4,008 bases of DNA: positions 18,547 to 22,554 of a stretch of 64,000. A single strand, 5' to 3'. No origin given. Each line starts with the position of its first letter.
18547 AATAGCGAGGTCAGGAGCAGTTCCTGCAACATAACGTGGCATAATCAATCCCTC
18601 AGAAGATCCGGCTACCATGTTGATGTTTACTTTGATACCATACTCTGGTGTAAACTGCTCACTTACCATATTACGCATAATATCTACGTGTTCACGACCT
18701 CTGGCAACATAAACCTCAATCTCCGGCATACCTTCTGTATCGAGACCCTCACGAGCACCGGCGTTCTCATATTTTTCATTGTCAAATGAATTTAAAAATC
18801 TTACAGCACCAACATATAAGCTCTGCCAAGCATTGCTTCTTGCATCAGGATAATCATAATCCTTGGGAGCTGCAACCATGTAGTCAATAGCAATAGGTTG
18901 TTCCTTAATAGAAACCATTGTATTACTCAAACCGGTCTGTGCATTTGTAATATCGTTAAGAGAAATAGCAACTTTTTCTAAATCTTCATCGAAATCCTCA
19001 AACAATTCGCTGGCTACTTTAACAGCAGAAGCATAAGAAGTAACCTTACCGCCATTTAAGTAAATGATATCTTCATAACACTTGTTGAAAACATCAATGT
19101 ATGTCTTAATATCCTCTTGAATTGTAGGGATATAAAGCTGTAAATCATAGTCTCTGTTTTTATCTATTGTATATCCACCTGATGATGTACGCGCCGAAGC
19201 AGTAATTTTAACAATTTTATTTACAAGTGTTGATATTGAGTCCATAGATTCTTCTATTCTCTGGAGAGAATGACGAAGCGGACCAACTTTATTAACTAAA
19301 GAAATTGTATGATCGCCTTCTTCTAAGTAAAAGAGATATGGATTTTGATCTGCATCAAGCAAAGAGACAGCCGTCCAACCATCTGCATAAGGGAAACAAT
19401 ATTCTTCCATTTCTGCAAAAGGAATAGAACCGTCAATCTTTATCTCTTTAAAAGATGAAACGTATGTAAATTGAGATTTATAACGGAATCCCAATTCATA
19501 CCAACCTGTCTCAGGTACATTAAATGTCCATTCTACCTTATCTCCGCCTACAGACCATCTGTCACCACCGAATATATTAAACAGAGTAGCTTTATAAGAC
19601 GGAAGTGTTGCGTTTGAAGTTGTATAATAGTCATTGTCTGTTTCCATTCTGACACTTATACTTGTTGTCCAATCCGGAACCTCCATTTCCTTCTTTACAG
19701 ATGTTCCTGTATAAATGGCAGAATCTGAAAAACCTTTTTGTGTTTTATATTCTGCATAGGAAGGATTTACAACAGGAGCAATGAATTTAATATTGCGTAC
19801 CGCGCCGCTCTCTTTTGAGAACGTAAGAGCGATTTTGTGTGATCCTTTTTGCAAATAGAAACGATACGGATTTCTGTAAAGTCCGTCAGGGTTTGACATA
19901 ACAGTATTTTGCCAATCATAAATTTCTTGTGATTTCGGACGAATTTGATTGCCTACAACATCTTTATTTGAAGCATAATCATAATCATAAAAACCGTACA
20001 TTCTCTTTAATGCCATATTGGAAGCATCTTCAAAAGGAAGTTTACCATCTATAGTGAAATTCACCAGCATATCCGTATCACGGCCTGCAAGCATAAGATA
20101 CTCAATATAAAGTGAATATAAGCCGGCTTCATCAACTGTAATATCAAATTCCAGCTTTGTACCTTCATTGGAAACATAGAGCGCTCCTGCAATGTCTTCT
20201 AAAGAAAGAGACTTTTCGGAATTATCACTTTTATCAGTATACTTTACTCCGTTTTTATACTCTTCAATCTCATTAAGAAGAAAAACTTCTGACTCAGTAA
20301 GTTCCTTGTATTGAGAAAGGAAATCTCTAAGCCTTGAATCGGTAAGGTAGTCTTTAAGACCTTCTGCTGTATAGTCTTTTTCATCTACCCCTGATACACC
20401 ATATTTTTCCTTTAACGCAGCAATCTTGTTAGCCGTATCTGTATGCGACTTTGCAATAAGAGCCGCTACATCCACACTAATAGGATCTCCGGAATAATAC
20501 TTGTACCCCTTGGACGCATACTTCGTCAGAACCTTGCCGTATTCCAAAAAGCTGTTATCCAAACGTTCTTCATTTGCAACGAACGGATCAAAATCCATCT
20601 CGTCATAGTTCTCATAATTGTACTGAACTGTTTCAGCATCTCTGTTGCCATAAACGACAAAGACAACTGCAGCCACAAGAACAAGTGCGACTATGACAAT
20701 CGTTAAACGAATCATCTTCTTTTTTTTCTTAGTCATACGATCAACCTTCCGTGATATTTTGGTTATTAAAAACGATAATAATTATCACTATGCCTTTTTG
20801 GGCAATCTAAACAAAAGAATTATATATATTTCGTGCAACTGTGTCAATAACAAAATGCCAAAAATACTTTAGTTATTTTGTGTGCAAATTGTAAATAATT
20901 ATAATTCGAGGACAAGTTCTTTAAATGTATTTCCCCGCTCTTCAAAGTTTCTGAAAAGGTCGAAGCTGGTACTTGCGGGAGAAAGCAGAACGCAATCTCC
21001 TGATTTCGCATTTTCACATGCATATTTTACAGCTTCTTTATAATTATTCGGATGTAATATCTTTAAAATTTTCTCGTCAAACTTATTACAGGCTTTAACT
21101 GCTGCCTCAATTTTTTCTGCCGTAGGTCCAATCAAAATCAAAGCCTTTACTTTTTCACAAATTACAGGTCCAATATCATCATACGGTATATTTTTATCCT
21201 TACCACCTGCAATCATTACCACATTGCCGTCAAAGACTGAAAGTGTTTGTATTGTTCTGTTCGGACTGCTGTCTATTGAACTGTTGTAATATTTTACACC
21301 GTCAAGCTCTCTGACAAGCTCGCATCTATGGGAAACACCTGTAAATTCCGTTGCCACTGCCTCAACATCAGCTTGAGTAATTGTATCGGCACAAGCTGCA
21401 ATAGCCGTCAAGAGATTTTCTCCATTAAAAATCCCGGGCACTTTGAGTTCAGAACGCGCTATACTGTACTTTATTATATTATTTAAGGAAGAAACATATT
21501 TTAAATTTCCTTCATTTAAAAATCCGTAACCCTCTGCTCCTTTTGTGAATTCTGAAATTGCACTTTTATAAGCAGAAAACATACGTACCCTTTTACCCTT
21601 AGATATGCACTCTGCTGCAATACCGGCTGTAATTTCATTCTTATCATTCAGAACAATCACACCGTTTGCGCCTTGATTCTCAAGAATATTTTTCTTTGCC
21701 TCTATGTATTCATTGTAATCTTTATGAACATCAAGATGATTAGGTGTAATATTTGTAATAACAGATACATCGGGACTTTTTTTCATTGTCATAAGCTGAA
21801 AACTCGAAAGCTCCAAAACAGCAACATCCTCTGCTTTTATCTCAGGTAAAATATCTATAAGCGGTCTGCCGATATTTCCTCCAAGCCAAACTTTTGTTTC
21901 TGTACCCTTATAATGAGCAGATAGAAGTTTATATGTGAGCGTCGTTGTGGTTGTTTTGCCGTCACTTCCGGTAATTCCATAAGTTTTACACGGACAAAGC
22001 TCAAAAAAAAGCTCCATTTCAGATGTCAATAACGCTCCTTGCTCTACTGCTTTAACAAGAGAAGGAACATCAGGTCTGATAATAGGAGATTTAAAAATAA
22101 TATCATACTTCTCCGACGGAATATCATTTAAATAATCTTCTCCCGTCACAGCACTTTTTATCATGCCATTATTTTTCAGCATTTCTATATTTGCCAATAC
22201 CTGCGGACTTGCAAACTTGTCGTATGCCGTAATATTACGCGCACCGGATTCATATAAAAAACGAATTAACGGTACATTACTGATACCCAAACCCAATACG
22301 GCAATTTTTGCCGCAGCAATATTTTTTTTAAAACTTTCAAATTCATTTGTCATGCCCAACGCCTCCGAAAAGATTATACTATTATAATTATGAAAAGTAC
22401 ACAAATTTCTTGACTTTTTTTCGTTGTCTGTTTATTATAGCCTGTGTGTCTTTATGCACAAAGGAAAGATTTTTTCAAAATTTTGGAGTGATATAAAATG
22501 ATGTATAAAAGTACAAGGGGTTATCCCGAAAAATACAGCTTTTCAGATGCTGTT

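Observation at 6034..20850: A ~14.7 kb operon of unknown function: two ABC permease pairs, three SBP-type proteins, an NHL/Yip1 membrane protein and an 829-aa orphan extracytoplasmic protein, with no ATPase or regulator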

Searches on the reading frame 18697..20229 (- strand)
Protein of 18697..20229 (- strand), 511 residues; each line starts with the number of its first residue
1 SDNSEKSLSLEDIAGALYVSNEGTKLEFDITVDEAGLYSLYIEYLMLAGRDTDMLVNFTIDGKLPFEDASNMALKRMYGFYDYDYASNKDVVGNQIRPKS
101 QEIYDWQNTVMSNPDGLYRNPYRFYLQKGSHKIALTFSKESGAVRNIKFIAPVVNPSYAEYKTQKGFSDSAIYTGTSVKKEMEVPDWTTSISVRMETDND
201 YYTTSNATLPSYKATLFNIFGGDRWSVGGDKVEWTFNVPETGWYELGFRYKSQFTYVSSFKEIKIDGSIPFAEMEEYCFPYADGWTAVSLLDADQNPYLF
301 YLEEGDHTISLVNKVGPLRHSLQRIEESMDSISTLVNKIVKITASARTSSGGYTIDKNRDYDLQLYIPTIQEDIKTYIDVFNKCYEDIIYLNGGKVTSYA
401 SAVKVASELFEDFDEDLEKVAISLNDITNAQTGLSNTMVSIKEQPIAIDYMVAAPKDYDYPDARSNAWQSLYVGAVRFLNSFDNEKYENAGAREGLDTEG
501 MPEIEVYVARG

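Call 58: predict_structure(alignment_id=A3)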
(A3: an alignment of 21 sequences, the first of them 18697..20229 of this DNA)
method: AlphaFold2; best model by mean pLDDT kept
length: 511 residues; sequences in the alignment: 21
mean_pLDDT: 86.5   pTM: 0.83
mean pLDDT of the five models: 86.5, 85.7, 85.4, 84.1, 83.1
residues with pLDDT >= 90: 230; 70-90: 237; 50-70: 38; < 50: 6
segments of 3 or more residues with pLDDT < 50: 1-3, 509-511
pLDDT, mean of each block of 10 residues (from residue 1): 53 78 88 91 88 88 83 89 86 84 89 85 91 91 90 91 94 93 93 89 86 88 88 95 96 76 95 93 89 94 97 90 91 90 84 82 89 94 91 80 92 90 88 88 90 93 87 85 65 62 54 41
secondary structure, 60 per line:
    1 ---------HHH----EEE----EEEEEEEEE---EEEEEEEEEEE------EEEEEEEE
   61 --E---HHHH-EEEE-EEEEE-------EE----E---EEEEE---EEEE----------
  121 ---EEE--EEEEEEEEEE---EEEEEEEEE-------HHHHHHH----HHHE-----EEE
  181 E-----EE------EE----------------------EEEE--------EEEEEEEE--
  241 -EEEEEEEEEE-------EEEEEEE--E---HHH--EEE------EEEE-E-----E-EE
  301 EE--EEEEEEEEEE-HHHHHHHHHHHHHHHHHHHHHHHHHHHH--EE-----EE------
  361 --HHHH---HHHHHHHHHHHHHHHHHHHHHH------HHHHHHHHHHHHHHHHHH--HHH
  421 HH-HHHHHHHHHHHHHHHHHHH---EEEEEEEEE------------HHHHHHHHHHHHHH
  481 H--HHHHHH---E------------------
elements in order: E17-19 E24-32 E36-46 E53-60 H67-70 E72-75 E77-81 E99-103 E107-110 E124-126 E129-138 E142-150 H158-164 E178-181 E219-222 E231-238 E242-251 E259-265 E277-279 E286-289 E299-302 E305-314 H316-343 H363-366 H370-391 H398-415 H418-422 H424-442 E446-454 H467-481 H484-489
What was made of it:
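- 17419..20736 (-): Giant membrane-anchored binding protein (1105 aa). It has an N-terminal TM helix (about 11-29), a variable region, two CBM35/CBM6-like beta-sandwiches (about 185-320 and 395-485), a helical bundle (about 485-660) and a CUT1 solute-binding domain (about 680-1100). AF2 model of residues 170-680, pLDDT 86.5: call 58.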

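Call 60: fold_search(model_id=the predicted structure, library=pdb)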
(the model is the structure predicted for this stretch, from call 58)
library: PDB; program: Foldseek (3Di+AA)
matches with E <= 10: 856; with E <= 0.001: 57
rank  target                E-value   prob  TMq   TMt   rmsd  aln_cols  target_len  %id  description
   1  9h9a                  4.8e-06  0.98  0.16  0.08  26.1       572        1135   11  native structure of the full-length pesticidal protein Cry8Ba2, from crystals formed in vivo (form 1) (released 2025-12-03)
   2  3wnn_B                1.1e-05  1.00  0.18  0.13   6.9       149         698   22  D308A mutant of Bacillus circulans T-3040 cycloisomaltooligosaccharide glucanotransferase complexed with isomaltooctao (released 2014-02-05)
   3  3wnp_A                1.3e-05  1.00  0.19  0.14   3.8       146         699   22  D308A, F268V, D469Y, A513V, and Y515S quintuple mutant of Bacillus circulans T-3040 cycloisomaltooligosaccharide gluca (released 2014-02-05)
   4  3wno_A                1.3e-05  1.00  0.17  0.13   6.4       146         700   23  D308A mutant of Bacillus circulans T-3040 cycloisomaltooligosaccharide glucanotransferase complexed with cycloisomalto (released 2014-02-05)
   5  3wnn_A                1.7e-05  1.00  0.19  0.14   5.4       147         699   22  D308A mutant of Bacillus circulans T-3040 cycloisomaltooligosaccharide glucanotransferase complexed with isomaltooctao (released 2014-02-05)
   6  4qaw_C                1.7e-05  1.00  0.19  0.18  15.6       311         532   10  Structure of modular Xyn30D from Paenibacillus barcinonensis (released 2014-10-08)
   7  5x7g                  1.9e-05  1.00  0.19  0.14   3.8       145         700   19  Crystal Structure of Paenibacillus sp. 598K cycloisomaltooligosaccharide glucanotransferase (released 2017-04-26)
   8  6qev_B                1.9e-05  0.98  0.18  0.08  18.1       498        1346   11  EngBF DARPin Fusion 4b B6 (released 2019-11-06)
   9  4qaw_D                2.2e-05  1.00  0.18  0.18  16.2       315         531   10  Structure of modular Xyn30D from Paenibacillus barcinonensis (released 2014-10-08)
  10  8w7n                  3.0e-05  0.91  0.15  0.08  27.2       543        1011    9  Crystal structure of the in-cell Cry1Aa purified from Bacillus thuringiensis (released 2024-03-06)
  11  3zm8_A                3.3e-05  1.00  0.17  0.19   6.6       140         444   18  Crystal structure of Podospora anserina GH26-CBM35 beta-(1,4)- mannanase (released 2013-04-17)
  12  3wnl_A                3.3e-05  1.00  0.18  0.14   6.7       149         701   23  D308A mutant of Bacillus circulans T-3040 cycloisomaltooligosaccharide glucanotransferase complexed with isomaltohexao (released 2014-02-05)
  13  3wnk                  3.3e-05  1.00  0.16  0.12   6.5       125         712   26  Crystal Structure of Bacillus circulans T-3040 cycloisomaltooligosaccharide glucanotransferase (released 2014-02-05)
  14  4qaw_B                3.9e-05  1.00  0.19  0.18  15.5       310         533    9  Structure of modular Xyn30D from Paenibacillus barcinonensis (released 2014-10-08)
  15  5iku                  3.9e-05  0.99  0.13  0.24  18.5       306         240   12  Crystal structure of the Hathewaya histolytica ColG tandem collagen-binding domain s3as3b in the presence of calcium at  (released 2017-03-15)
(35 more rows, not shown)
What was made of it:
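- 17419..20736 (-): Foldseek hits to CBM35 and CBM6 structures: call 60.
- On CBM35 / CBM6 carbohydrate-binding modules: Foldseek probability 1.0 to CBM35 of CITase, Xyn30D, CsxA and C. thermocellum, and to CBM6 (call 60), using a model with pLDDT 86.5 (call 58).
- The N-terminal part of the giant SBP consists of two CBM35/CBM6-like sandwiches and a helical bundle (calls 58, 60).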

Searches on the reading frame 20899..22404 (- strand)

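Call 28: search_protein_families(library=pfam, proteins=[window:20899-22404:-], max_evalue=0.0001)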
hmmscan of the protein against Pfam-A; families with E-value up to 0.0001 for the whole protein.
window:20899-22404:- (501 aa): 2 families
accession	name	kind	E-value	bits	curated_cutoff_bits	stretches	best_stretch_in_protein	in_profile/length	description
PF08245.18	Mur_ligase_M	-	1.5e-29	103.8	24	1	144-338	1-200/200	Mur ligase middle domain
PF02875.26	Mur_ligase_C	-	4.6e-12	47.3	28.4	1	359-477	1-126/127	Mur ligase, glutamate ligase domain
